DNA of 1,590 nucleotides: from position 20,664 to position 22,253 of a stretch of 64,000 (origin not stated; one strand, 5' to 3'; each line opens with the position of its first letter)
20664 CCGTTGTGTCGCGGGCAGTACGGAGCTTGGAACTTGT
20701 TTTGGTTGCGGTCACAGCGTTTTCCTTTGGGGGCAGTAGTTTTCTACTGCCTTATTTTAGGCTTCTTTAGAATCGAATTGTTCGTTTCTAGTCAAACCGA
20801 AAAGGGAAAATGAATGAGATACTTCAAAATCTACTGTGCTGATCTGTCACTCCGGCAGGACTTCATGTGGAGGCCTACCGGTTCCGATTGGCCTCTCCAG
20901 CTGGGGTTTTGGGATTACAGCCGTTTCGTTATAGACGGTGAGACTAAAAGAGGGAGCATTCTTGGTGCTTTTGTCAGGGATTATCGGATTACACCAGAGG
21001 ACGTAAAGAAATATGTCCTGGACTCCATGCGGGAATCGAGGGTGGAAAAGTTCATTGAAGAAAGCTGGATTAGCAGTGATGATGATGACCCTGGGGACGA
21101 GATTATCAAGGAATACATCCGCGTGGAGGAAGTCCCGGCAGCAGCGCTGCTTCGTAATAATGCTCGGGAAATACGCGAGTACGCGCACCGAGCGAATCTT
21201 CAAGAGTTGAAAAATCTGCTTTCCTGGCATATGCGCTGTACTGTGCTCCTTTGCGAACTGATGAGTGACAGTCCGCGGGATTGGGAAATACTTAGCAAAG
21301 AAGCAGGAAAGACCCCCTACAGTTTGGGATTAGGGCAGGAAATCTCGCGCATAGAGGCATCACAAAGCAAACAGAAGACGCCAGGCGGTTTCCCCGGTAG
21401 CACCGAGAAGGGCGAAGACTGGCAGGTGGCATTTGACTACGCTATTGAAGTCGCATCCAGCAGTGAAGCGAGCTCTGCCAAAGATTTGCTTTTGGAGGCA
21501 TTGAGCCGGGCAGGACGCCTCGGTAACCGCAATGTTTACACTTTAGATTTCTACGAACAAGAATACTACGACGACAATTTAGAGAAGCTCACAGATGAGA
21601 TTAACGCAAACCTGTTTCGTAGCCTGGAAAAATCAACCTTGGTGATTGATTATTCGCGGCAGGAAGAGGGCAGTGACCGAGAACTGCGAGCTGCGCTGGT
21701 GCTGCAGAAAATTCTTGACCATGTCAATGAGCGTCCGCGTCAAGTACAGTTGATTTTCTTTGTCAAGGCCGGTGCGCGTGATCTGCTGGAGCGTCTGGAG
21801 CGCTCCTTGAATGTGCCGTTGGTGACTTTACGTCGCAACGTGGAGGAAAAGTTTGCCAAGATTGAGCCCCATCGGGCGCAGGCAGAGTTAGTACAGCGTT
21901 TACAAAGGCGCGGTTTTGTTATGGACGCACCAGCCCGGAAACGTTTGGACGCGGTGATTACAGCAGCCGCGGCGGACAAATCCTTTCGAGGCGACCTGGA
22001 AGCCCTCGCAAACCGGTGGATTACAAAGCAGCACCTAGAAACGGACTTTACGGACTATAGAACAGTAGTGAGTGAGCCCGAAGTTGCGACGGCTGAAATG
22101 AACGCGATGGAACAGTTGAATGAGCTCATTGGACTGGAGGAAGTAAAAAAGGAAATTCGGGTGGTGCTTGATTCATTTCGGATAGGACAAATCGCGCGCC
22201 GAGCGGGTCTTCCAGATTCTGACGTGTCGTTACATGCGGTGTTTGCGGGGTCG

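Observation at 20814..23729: Tandem CbbX/SpoVK-type AAA+ ATPase with a 430-aa unknown N-terminal domain as the lead gene of the RT operon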

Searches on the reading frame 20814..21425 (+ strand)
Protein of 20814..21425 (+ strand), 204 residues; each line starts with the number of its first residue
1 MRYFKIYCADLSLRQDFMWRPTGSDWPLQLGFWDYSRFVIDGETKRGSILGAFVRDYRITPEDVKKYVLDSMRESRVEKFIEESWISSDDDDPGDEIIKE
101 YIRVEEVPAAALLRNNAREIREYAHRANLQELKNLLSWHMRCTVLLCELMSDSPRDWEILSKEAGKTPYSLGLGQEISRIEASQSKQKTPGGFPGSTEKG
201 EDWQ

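Call 78: search_protein_families(library=phrogs, proteins=[window:20814-21425:+], max_evalue=0.01)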
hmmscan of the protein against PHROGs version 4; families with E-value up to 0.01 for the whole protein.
window:20814-21425:+ (204 aa): 0 families

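Call 81: predict_structure(alignment_id=A7)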
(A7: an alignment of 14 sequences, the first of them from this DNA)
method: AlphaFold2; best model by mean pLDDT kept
length: 204 residues; sequences in the alignment: 14
mean_pLDDT: 66.4   pTM: 0.60
mean pLDDT of the five models: 66.4, 63.6, 62.9, 60.8, 57.5
residues with pLDDT >= 90: 7; 70-90: 88; 50-70: 52; < 50: 57
segments of 3 or more residues with pLDDT < 50: 15-18, 20-25, 78-90, 93-98, 140-151, 189-204
pLDDT, mean of each block of 10 residues (from residue 1): 83 53 53 69 81 83 85 60 44 49 85 66 67 64 44 72 86 86 65 44 40
secondary structure, 60 per line:
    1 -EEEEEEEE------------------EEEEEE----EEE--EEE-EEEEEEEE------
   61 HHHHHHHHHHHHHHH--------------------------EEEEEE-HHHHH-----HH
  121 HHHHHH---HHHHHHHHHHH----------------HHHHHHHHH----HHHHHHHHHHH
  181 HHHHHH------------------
elements in order: E2-9 E28-33 E38-40 E43-45 E47-54 H61-75 E102-107 H109-113 H119-126 H130-140 H157-165 H170-186

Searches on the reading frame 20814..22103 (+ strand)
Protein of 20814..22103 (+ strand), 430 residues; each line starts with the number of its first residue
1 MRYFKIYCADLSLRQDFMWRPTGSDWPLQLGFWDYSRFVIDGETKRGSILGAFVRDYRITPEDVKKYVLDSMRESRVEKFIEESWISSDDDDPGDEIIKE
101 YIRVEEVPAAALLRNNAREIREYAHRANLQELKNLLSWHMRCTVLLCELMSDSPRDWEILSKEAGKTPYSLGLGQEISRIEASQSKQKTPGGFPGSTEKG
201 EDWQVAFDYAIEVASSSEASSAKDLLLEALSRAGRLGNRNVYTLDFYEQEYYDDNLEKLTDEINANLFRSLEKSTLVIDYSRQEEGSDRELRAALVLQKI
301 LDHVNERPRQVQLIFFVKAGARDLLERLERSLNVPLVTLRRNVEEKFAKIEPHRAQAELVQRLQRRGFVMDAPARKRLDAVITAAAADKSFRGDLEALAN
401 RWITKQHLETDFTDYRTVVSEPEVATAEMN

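Call 10: find_homologous_proteins(query=window:20814-22103:+)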
Query window:20814-22103:+: 8000 candidates shared short words with the query, none scored E <= 0.001.

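Call 17: search_protein_representatives(protein=window:20814-22103:+)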
Query: 430 residues. Proteins with E-value up to 0.001 (for the whole library): 25; up to 1e-10: 4; up to 1e-30: 3. The best 25 are listed.
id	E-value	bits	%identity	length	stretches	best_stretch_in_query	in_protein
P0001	1.7e-275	929.9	98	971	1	1-430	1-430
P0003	1.5e-42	162.7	35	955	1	84-427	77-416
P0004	7.6e-33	130.7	35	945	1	102-418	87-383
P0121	2.4e-14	69.8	29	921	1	125-418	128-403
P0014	3.1e-10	56.3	29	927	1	161-406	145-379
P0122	6.6e-10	55.2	26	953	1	164-419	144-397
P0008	9.5e-09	51.4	27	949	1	121-417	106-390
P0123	1.9e-08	50.4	25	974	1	207-421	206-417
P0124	2.3e-08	50.1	26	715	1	146-417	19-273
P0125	5.0e-08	49.0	28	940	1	210-418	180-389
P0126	6.7e-08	48.6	30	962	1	99-340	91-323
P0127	1.1e-07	47.8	28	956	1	199-341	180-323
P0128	1.3e-07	47.6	28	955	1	158-342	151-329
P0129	1.7e-07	47.2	30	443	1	163-391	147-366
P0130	2.6e-07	46.6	29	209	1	207-342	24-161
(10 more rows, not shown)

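Call 30: search_solved_structures(query=A2, max_evalue=1)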
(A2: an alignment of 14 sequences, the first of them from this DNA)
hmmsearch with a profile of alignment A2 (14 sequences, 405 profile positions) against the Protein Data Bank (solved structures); distinct sequences matched with E-value up to 1: 0.

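Call 33: find_related_loci(query=A3, collection=genome_contigs, flank=10000)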
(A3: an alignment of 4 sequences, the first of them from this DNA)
Query A3 (430 aa) in genome_contigs; peptide patterns used: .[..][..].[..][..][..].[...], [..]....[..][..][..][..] (x = any residue, [..] = any of these).
58 stretches matched a pattern; 3 encode a relative of the query (tblastn E <= 1e-3); 3 distinct loci.
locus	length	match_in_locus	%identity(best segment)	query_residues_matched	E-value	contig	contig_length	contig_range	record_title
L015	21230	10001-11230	60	1-422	2e-155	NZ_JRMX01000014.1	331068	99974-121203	Arcanobacterium sp. S3PF19 contig14, whole genome shotgun sequence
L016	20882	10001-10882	32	102-415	2e-41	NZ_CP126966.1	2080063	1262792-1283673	Gleimia europaea strain UMB0652 chromosome, complete genome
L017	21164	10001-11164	28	1-423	3e-41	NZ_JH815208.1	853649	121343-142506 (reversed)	Schaalia turicensis ACS-279-V-Col4 supercont1.1, whole genome shotgun sequence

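Call 39: search_protein_families(library=pfam, proteins=[L017:12940-13566:-, L017:14952-15548:-, L017:17547-18356:+, L016:12567-13301:-, L016:16651-19356:-], max_evalue=0.1)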
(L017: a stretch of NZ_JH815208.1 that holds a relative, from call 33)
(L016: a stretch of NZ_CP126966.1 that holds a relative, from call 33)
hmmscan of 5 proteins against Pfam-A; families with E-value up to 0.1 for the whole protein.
L017:12940-13566:- (208 aa): 1 family
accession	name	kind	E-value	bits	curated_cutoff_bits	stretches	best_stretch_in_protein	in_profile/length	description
PF12791.13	RsgI_N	-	0.081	13.2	25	0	27-43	6-22/40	Anti-sigma factor N-terminus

L017:14952-15548:- (198 aa): 3 families
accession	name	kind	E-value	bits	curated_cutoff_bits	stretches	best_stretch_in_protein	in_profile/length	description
PF00091.31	Tubulin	-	1.2e-19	71.8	33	1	6-168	3-187/190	Tubulin/FtsZ family, GTPase domain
PF02875.26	Mur_ligase_C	-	0.033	15.5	28.4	0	82-161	21-101/127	Mur ligase, glutamate ligase domain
PF09370.16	PEP_hydrolase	-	0.071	12.7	33.8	0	16-110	153-247/267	Phosphoenolpyruvate hydrolase-like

L017:17547-18356:+ (269 aa): 0 families

L016:12567-13301:- (244 aa): 0 families

L016:16651-19356:- (901 aa): 3 families
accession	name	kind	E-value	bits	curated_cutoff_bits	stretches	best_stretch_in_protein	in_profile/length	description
PF00270.35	DEAD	-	5.1e-08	33.3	26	1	165-306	4-147/167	DEAD/DEAH box helicase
PF04851.21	ResIII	-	6.4e-07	29.9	22.5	1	162-289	5-140/164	Type III restriction enzyme, res subunit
PF00271.37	Helicase_C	-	1.2e-06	29.2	23.5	1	458-530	41-109/110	Helicase conserved C-terminal domain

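Call 49: predict_structure(alignment_id=A2)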
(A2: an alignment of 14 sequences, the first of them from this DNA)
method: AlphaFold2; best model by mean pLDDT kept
length: 430 residues; sequences in the alignment: 14
mean_pLDDT: 77.1   pTM: 0.72
mean pLDDT of the five models: 77.1, 76.2, 75.6, 75.3, 75.0
residues with pLDDT >= 90: 92; 70-90: 229; 50-70: 57; < 50: 52
segments of 3 or more residues with pLDDT < 50: 15-25, 77-98, 195-201, 421-430
pLDDT, mean of each block of 10 residues (from residue 1): 85 52 49 69 82 82 84 57 43 46 87 78 82 77 77 89 87 91 70 47 71 81 92 86 78 70 90 91 85 91 87 91 91 91 72 84 84 90 84 81 83 66 44
secondary structure, 60 per line:
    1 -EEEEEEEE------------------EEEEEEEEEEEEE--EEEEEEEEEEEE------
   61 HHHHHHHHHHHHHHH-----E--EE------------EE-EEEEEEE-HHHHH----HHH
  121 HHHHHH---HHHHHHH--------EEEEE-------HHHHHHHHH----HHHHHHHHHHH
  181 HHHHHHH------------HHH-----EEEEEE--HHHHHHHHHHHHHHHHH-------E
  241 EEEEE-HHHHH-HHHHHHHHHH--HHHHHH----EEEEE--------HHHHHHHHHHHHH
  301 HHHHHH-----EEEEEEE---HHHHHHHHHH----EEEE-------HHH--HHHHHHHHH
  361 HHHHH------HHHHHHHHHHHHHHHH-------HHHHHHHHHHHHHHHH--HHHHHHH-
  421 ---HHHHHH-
elements in order: E2-9 E28-40 E43-54 H61-75 E101-107 H109-113 H118-126 H130-136 E145-149 H157-165 H170-187 E208-213 H216-232 E240-245 H247-251 H253-262 H265-270 E275-279 H288-306 E312-318 H322-331 E336-339 H352-365 H372-387 H395-410 H413-419 H424-429

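Call 78: search_protein_families(library=phrogs, proteins=[L017:14952-15548:-], max_evalue=0.01)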
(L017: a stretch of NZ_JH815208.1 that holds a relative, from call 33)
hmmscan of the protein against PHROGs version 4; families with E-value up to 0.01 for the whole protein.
L017:14952-15548:- (198 aa): 0 families

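Call 99: search_dna_similar(query=window:20814-22103:+, collection=plasmids, mode=protein, max_evalue=0.001, max_rows=10)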
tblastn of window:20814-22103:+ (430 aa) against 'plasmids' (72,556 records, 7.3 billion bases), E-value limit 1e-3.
No match.

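Call 100: search_dna_similar(query=window:20814-22103:+, collection=phages, mode=protein, max_evalue=0.001, max_rows=10)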
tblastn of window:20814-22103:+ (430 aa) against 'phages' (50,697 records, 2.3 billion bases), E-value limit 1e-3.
No match.
